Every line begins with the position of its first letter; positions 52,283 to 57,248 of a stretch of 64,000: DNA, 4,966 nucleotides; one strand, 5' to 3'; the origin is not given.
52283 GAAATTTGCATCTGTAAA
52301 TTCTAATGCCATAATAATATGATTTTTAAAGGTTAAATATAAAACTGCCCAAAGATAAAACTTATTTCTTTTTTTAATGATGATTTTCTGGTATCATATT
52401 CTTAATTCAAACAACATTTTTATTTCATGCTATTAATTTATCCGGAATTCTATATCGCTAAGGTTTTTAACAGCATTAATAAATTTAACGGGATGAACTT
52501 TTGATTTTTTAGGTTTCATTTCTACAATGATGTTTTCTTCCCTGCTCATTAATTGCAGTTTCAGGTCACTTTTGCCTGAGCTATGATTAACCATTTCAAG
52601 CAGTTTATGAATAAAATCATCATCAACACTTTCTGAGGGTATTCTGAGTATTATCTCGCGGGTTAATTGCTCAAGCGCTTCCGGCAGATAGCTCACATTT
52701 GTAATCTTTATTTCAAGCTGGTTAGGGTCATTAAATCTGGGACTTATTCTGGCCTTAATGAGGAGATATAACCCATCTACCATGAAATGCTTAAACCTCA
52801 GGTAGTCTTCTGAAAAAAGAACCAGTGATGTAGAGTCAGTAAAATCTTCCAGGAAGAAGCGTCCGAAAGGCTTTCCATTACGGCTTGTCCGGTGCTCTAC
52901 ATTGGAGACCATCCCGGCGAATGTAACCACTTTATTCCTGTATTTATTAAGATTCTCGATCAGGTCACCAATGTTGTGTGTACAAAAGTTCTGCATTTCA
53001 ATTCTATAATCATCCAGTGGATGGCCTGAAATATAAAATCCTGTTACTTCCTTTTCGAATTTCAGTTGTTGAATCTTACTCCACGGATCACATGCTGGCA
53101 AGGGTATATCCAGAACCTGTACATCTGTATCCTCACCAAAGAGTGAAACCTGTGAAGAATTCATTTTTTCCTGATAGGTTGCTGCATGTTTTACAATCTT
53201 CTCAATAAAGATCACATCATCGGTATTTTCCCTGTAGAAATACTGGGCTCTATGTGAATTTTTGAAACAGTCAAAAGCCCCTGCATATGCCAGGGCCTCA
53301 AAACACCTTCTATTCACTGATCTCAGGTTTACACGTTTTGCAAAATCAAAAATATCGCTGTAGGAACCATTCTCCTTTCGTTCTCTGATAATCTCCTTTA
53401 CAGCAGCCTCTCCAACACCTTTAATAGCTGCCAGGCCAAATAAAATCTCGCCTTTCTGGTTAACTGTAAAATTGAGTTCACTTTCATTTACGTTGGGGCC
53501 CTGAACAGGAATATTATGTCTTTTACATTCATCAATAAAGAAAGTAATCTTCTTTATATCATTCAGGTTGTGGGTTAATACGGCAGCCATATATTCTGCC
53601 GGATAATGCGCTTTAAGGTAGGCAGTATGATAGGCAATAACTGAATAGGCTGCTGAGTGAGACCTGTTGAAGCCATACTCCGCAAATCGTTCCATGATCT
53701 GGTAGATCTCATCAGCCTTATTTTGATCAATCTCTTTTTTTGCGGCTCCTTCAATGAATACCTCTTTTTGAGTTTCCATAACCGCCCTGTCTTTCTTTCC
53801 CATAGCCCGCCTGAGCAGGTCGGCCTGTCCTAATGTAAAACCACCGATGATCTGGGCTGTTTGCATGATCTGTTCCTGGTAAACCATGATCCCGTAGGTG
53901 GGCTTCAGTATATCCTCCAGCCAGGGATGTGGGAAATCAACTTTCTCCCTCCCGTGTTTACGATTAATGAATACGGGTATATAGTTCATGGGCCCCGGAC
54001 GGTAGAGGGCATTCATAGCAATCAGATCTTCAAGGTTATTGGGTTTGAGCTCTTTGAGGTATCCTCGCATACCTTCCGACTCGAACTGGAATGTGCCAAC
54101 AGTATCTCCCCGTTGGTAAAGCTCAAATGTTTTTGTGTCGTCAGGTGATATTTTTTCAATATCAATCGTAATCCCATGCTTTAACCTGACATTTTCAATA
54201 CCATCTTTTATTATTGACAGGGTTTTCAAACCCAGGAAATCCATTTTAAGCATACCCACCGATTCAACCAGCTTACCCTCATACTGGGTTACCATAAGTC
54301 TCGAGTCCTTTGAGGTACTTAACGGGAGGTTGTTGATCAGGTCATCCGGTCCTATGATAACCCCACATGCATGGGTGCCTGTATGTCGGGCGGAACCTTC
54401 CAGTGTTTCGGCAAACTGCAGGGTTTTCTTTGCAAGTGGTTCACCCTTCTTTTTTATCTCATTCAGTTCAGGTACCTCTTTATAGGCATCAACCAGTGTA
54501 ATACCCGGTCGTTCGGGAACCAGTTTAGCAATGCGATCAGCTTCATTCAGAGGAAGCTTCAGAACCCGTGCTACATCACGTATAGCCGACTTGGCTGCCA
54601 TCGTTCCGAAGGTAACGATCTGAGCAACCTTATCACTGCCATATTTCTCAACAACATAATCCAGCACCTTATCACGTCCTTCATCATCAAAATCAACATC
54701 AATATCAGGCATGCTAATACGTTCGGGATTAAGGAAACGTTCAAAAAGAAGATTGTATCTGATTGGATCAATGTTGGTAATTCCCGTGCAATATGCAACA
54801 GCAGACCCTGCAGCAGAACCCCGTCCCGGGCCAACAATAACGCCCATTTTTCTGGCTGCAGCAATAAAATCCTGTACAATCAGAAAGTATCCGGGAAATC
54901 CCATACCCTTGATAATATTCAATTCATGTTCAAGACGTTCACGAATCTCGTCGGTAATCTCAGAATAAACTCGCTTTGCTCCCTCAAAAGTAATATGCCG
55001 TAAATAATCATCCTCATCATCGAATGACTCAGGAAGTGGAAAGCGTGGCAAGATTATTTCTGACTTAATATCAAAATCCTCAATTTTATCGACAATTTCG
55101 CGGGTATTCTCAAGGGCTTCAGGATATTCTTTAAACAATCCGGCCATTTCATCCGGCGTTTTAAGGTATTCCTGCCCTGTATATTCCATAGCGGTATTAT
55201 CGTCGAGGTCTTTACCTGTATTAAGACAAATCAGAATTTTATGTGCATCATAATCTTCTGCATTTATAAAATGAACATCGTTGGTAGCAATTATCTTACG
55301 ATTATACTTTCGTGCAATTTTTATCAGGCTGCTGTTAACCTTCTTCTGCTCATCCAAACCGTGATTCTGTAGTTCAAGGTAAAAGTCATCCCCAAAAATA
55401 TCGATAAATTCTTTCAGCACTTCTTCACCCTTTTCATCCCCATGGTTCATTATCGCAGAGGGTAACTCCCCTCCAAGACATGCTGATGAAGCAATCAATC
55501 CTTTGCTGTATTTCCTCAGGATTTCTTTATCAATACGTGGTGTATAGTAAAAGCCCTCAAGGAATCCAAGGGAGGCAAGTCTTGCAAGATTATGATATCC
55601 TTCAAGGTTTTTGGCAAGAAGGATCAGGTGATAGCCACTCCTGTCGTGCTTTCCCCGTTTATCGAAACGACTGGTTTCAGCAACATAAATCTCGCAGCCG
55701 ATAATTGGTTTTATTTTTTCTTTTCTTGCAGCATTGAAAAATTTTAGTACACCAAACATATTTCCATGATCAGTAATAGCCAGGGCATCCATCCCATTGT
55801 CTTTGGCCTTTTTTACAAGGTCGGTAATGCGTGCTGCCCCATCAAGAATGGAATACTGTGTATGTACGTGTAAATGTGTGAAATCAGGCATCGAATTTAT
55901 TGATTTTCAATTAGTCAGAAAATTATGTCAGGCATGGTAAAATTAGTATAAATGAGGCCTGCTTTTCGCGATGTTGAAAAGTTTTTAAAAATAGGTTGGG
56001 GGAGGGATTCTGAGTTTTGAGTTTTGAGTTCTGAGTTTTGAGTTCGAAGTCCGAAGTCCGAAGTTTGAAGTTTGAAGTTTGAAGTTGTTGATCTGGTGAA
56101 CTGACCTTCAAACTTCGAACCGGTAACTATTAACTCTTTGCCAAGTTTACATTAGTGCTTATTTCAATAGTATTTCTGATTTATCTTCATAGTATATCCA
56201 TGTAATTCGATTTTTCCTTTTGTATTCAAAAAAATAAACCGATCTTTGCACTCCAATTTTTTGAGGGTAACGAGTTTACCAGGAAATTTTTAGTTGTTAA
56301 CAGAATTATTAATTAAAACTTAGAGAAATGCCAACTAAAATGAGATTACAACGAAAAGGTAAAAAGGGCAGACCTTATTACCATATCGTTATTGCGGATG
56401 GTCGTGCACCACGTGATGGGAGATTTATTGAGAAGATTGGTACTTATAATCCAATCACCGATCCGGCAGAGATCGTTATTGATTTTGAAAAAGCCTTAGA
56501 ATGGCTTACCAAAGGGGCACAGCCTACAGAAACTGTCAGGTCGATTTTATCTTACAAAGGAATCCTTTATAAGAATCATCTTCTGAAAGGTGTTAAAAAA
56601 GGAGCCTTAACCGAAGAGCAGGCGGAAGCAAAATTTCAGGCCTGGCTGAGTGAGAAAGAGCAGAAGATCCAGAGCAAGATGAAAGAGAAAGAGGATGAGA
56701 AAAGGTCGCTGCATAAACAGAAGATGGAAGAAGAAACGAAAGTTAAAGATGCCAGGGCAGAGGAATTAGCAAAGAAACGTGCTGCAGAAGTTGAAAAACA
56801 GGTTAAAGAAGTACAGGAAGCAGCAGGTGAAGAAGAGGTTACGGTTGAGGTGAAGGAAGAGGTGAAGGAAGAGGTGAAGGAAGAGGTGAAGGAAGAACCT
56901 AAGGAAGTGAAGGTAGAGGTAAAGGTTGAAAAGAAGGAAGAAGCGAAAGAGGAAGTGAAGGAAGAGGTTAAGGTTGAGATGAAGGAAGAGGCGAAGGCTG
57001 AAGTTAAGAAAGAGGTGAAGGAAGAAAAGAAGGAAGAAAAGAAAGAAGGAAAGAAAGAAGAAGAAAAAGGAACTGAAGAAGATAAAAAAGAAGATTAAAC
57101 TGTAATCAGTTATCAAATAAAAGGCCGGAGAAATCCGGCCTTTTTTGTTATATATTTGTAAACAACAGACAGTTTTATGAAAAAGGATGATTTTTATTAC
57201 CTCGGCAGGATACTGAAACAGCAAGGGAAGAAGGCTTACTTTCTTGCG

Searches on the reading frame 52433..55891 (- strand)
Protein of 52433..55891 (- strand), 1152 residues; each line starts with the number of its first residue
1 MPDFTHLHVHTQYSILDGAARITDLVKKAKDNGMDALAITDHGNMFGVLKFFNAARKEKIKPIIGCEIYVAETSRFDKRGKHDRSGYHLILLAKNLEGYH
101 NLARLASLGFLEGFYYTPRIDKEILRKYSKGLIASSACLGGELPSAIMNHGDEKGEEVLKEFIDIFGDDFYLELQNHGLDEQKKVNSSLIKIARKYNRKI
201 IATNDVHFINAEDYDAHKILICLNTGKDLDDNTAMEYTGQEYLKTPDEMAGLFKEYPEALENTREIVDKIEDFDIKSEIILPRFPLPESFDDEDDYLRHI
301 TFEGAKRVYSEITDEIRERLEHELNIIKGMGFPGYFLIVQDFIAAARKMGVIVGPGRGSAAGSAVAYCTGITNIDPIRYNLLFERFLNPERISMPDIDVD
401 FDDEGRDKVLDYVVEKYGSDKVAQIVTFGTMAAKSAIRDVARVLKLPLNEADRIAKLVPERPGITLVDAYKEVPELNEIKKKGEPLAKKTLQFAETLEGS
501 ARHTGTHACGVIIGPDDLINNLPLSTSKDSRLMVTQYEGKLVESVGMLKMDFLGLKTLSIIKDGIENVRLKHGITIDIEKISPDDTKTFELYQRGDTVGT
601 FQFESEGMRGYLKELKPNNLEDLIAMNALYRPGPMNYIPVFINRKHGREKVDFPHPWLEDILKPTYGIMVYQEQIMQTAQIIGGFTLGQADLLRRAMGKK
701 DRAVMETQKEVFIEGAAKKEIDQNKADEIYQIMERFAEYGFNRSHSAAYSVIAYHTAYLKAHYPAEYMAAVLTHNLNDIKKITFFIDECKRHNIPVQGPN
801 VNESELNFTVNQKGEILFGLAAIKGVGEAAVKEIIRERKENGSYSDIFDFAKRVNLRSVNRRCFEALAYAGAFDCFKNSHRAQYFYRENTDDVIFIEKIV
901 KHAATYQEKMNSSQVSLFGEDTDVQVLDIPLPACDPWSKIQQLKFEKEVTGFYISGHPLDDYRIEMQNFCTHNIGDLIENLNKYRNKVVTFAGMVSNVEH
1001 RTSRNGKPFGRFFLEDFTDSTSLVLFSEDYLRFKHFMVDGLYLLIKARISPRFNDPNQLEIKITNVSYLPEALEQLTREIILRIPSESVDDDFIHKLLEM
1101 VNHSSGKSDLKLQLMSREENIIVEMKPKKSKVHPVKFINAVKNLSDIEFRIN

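Call 25: search_protein_families(library=ncbifam, proteins=[window:52433-55891:-], max_evalue=0.00001)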
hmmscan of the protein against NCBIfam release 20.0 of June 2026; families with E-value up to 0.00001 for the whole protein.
window:52433-55891:- (1152 aa): 15 families
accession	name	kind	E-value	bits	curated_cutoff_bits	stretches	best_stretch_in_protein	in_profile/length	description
NF004226.0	PRK05673.1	equivalog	0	1387.9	1002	1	2-1129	4-1122/1146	DNA polymerase III subunit alpha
NF005298.0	PRK06826.1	equivalog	0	1335.6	1260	1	2-1124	3-1124/1151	DNA polymerase III subunit alpha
TIGR00594.1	polc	superfamily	0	1312.4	434.35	1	4-1026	1-1022/1022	DNA polymerase III subunit alpha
NF005617.0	PRK07374.1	equivalog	0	1083.1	1653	1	4-1101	3-1108/1170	DNA polymerase III subunit alpha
NF005377.0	PRK06920.1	equivalog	1.7e-292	973.2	1806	1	4-1115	3-1071/1108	DNA polymerase III subunit alpha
NF007079.0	PRK09532.1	equivalog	3.9e-232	773.1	1525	1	4-742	3-777/876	DNA polymerase III subunit alpha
NF005516.0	PRK07135.1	equivalog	3.8e-213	710.5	1084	2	257-1040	193-951/974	DNA polymerase III DnaE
NF005582.0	PRK07279.1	equivalog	1.5e-203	678.8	1279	2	193-1054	143-952/1033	DNA polymerase III subunit alpha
NF004550.0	PRK05898.1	equivalog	2.1e-200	668.4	1182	2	189-893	126-823/971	DNA polymerase III subunit alpha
NF004225.0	PRK05672.1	subfamily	3.1e-188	628.1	939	1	2-1048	4-1014/1047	error-prone DNA polymerase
NF001688.0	PRK00448.1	equivalog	4.5e-74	249.8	873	2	85-377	613-913/1445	PolC-type DNA polymerase III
TIGR01405.1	polC_Gram_pos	equivalog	3.1e-70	237.2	1043.45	2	81-377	375-678/1211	DNA polymerase III subunit alpha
NF005616.0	PRK07373.1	equivalog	6e-62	209.6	646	1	737-1102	34-389/449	DNA polymerase III subunit alpha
NF041577.1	nside_bi_sphtase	equivalog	2.3e-07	30.3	400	1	6-71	5-68/276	3',5'-nucleoside bisphosphate phosphatase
NF045780.1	TrlF_fam_ATP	equivalog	8.9e-07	28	350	1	7-174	10-187/944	TrlF family AAA-like ATPase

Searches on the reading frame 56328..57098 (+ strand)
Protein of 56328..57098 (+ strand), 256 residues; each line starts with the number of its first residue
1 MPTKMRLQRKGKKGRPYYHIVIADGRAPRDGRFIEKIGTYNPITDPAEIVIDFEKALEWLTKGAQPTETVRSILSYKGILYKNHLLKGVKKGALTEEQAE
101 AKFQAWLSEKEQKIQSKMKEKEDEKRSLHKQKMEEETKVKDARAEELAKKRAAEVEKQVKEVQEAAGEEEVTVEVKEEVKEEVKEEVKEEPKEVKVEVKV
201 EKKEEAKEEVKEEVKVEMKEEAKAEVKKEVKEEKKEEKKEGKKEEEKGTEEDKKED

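Call 25: search_protein_families(library=ncbifam, proteins=[window:56328-57098:+], max_evalue=0.00001)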
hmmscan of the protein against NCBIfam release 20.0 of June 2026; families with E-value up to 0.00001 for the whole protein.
window:56328-57098:+ (256 aa): 4 families
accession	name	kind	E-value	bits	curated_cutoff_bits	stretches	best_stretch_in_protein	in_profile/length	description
NF011094.0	PRK14521.1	equivalog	2.1e-68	229.8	209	1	1-185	1-185/186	30S ribosomal protein S16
TIGR00002.1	S16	equivalog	1.9e-29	101.5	45.3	1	4-79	2-77/78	30S ribosomal protein S16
NF011093.0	PRK14520.1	equivalog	1.2e-27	96.8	165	1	1-151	1-149/156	30S ribosomal protein S16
NF011095.0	PRK14522.1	equivalog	1.2e-10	41.9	192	1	1-91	1-91/119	30S ribosomal protein S16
